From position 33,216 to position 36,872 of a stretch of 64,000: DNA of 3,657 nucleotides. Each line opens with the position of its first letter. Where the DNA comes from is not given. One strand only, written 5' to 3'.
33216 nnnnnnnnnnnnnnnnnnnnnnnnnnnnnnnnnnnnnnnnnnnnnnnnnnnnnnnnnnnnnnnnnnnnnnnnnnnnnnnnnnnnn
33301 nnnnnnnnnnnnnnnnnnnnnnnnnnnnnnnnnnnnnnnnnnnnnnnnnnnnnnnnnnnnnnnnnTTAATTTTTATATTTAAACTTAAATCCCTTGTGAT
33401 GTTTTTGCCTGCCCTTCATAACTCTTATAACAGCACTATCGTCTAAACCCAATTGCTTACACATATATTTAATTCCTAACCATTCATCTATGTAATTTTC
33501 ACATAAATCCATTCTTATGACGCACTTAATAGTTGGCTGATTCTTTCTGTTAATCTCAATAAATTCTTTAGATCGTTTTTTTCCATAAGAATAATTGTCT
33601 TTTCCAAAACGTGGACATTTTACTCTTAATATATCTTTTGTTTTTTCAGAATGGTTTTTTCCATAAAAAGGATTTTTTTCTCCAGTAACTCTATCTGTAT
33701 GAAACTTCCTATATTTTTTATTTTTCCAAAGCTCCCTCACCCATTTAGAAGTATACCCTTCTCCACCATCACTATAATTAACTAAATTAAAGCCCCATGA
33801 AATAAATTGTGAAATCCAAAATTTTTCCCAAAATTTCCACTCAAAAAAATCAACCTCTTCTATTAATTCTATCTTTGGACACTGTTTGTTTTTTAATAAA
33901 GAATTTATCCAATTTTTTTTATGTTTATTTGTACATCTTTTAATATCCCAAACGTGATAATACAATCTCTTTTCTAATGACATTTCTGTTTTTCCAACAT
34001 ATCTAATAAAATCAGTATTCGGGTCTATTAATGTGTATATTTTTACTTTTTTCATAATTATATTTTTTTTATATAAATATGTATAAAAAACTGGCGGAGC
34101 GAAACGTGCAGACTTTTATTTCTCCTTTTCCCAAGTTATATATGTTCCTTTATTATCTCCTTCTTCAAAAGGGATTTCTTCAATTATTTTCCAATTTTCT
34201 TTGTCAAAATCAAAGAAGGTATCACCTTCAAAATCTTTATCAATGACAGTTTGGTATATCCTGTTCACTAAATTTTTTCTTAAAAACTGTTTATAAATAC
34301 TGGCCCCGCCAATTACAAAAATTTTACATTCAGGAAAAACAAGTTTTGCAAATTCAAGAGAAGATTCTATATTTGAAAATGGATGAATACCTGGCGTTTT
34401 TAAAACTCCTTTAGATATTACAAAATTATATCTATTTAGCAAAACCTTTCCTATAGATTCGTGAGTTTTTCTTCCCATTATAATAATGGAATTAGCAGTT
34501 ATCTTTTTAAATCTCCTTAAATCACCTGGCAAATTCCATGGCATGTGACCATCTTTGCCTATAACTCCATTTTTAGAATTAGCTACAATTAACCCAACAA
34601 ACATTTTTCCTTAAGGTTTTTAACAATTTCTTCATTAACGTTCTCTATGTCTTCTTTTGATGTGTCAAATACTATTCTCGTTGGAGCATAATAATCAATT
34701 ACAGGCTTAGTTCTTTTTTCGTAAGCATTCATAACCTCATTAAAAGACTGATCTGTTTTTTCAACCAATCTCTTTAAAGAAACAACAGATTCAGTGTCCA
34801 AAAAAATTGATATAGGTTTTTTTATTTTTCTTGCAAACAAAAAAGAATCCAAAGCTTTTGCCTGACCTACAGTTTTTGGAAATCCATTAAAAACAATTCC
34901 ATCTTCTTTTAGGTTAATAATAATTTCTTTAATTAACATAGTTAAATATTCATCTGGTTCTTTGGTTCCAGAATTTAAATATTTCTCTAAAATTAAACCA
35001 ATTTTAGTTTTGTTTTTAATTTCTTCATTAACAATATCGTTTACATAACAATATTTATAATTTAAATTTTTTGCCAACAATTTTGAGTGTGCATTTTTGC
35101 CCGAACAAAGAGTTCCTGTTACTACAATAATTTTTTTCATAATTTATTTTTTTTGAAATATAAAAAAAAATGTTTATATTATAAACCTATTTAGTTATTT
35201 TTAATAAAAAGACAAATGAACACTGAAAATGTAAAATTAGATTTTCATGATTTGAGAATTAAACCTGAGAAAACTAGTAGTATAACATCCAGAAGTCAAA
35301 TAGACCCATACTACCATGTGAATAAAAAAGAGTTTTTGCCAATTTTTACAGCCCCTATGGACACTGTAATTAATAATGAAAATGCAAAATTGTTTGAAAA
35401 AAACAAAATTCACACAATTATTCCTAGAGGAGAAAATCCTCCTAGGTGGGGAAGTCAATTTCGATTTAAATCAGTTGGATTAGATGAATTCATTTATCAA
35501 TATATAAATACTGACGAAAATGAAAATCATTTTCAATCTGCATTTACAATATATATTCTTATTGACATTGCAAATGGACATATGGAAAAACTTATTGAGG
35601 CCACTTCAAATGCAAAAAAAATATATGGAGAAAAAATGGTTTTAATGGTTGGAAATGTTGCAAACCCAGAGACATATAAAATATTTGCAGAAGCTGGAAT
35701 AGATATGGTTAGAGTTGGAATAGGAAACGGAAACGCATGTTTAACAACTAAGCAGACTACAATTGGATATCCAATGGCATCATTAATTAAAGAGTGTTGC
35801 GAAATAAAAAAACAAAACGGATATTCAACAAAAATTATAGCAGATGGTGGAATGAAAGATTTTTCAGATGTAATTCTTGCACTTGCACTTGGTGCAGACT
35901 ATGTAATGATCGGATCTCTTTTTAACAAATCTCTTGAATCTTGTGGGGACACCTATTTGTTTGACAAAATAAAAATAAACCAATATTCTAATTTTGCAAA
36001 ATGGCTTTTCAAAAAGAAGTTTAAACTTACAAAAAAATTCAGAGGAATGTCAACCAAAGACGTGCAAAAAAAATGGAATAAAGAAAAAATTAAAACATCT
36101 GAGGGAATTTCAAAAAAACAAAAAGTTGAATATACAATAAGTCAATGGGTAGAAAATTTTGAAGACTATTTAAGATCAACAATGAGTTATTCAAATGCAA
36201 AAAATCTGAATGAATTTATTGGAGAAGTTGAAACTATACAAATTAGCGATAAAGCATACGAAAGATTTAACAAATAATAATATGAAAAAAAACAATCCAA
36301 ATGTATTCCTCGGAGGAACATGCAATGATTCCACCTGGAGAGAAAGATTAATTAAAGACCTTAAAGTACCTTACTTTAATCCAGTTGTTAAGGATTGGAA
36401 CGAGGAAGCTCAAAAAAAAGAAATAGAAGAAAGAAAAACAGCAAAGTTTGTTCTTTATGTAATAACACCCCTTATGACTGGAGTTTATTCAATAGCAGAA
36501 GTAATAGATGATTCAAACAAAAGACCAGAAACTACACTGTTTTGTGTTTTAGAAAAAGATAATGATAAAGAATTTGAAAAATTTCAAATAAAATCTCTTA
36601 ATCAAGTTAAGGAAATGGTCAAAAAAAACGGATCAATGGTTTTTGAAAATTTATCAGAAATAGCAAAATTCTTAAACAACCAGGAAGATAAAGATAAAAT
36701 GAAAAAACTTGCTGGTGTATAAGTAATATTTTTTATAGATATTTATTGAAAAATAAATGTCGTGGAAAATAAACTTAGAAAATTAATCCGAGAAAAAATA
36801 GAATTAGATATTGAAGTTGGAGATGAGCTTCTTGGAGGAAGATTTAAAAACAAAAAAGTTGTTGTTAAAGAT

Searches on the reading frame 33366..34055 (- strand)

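Call 3: search_protein_families(library=pfam, proteins=[window:33366-34055:-], max_evalue=0.01)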
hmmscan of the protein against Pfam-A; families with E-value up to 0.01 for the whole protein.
window:33366-34055:- (229 aa): 2 families
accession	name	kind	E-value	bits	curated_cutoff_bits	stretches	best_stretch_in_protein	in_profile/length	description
PF07460.16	NUMOD3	-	2.6e-10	40.5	20.4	1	122-140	15-33/37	NUMOD3 motif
PF22083.2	I-HmuI_NUMOD-like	-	3e-10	39.9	27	1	195-226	15-46/46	DNA endonuclease I-HmuI-like, NUMOD-like domain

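Call 85: search_protein_families(library=pfam, proteins=[window:33366-34055:-], max_evalue=0.001)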
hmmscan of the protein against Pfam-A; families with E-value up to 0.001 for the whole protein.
window:33366-34055:- (229 aa): 2 families
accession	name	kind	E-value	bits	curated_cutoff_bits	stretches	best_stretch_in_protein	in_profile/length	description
PF07460.16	NUMOD3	-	2.6e-10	40.5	20.4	1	122-140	15-33/37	NUMOD3 motif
PF22083.2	I-HmuI_NUMOD-like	-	3e-10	39.9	27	1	195-226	15-46/46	DNA endonuclease I-HmuI-like, NUMOD-like domain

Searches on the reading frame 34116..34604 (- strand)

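Call 42: search_protein_families(library=pfam, proteins=[window:34116-34604:-], max_evalue=0.01)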
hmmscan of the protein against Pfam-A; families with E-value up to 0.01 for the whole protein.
window:34116-34604:- (162 aa): 1 family
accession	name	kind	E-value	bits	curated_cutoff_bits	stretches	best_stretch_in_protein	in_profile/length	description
PF00186.24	DHFR_1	-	1.8e-43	148.4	25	1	4-154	3-150/159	Dihydrofolate reductase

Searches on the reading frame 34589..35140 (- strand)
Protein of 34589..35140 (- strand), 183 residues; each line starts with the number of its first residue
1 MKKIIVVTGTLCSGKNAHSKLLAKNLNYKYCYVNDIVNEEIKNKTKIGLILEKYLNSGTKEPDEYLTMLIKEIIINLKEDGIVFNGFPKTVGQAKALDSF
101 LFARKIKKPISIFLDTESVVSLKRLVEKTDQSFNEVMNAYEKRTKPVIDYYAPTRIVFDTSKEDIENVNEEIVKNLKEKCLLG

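Call 42: search_protein_families(library=pfam, proteins=[window:34589-35140:-], max_evalue=0.01)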
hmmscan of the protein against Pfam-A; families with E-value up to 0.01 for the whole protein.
window:34589-35140:- (183 aa): 5 families
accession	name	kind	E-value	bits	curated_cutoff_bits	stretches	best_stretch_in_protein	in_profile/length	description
PF00406.28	ADK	-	4.5e-22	79.2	26.8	1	8-152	2-147/151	Adenylate kinase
PF13207.12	AAA_17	-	1e-09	39.2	27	1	9-129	2-123/136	AAA domain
PF13238.12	AAA_18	-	1.5e-05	25.9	29.4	1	5-129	1-112/128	AAA domain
PF01712.25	dNK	-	0.0054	17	27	0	5-67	1-54/203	Deoxynucleoside kinase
PF01202.28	SKI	-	0.0064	17.1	22.1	0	12-176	2-158/159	Shikimate kinase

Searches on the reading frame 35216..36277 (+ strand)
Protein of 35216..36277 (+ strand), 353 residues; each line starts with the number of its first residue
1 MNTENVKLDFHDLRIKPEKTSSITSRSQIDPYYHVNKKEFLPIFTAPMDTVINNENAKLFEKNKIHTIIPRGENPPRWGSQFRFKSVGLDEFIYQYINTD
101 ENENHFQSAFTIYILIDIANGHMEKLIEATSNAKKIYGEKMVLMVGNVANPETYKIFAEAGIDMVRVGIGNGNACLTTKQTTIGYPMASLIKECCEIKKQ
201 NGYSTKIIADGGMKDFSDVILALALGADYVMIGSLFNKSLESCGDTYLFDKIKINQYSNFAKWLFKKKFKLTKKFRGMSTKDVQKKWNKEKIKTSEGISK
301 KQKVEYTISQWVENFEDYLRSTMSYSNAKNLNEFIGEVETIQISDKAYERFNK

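Call 3: search_protein_families(library=pfam, proteins=[window:35216-36277:+], max_evalue=0.01)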
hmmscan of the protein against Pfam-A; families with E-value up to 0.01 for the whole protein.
window:35216-36277:+ (353 aa): 4 families
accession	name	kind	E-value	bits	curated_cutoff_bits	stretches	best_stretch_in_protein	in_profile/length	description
PF00478.31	IMPDH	-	5.4e-44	151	25.6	1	113-347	119-338/345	IMP dehydrogenase / GMP reductase domain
PF01070.24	FMN_dh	-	2.1e-07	30.7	24.9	1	189-240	258-309/350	FMN-dependent dehydrogenase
PF01645.23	Glu_synthase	-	9.1e-07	28.8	20.4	1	124-234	192-305/369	Conserved region in glutamate synthase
PF03060.21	NMO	-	0.0011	18.8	28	1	205-286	194-271/331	Nitronate monooxygenase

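Call 5: search_protein_families(library=ncbifam, proteins=[window:35216-36277:+], max_evalue=0.001)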
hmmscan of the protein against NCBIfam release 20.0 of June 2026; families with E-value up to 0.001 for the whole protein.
window:35216-36277:+ (353 aa): 14 families
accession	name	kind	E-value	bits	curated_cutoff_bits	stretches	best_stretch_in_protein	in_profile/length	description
NF003470.0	PRK05096.1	equivalog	2.9e-40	138.5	397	1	4-352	5-345/347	GMP reductase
NF003966.0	PRK05458.1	equivalog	1.8e-35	122.8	344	1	7-261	5-259/327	GMP reductase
TIGR01302.1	IMP_dehydrog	equivalog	5.3e-35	121.1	481.5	1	108-334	234-448/450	IMP dehydrogenase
TIGR01305.1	GMP_reduct_1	equivalog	1.4e-34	119.6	492.15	1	4-345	4-337/343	GMP reductase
NF005869.0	PRK07807.1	equivalog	2.3e-32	112.7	549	1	113-336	242-457/479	GuaB1 family IMP dehydrogenase-related protein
TIGR01306.1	GMP_reduct_2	equivalog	2.7e-32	112.6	465.65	1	8-262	2-256/321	GMP reductase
NF052358.1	GMPRedGuaB1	equivalog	1.1e-29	103.9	675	1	113-337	242-458/479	GMP reductase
TIGR01303.1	IMP_DH_rel_1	equivalog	6.9e-28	97.8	562.75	1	113-336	240-455/475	GuaB1 family IMP dehydrogenase-related protein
NF005311.0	PRK06843.1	equivalog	1.2e-23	83.7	779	1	98-344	153-388/404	inosine 5-monophosphate dehydrogenase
NF005493.0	PRK07107.1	equivalog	4.6e-23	81.5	585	1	114-249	258-397/502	IMP dehydrogenase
TIGR01304.1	IMP_DH_rel_2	equivalog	3.9e-12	46.1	342.1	1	122-250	167-300/365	GuaB3 family IMP dehydrogenase-related protein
TIGR02151.1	IPP_isom_2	equivalog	6.2e-06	25.4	281.3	1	195-253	251-308/338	type 2 isopentenyl-diphosphate Delta-isomerase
TIGR03966.1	actino_HemFlav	equivalog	1.4e-05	24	470.85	1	144-246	251-344/385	pre-mycofactocin synthase MftD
NF008398.0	PRK11197.1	subfamily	0.00024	20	376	1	202-246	298-342/381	L-lactate dehydrogenase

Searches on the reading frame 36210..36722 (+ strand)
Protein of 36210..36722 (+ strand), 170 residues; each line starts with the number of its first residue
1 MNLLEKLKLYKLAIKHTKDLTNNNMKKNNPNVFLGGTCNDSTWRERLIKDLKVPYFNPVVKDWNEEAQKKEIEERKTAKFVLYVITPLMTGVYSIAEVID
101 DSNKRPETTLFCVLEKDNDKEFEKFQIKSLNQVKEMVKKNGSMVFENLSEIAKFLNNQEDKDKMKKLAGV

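Call 42: search_protein_families(library=pfam, proteins=[window:36210-36722:+], max_evalue=0.01)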
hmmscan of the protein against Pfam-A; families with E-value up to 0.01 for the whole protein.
window:36210-36722:+ (170 aa): 1 family
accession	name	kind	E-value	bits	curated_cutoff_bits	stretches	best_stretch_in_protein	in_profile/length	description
PF15891.11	Nuc_deoxyri_tr2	-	7.4e-10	39.6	30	1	30-91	2-81/105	Nucleoside 2-deoxyribosyltransferase like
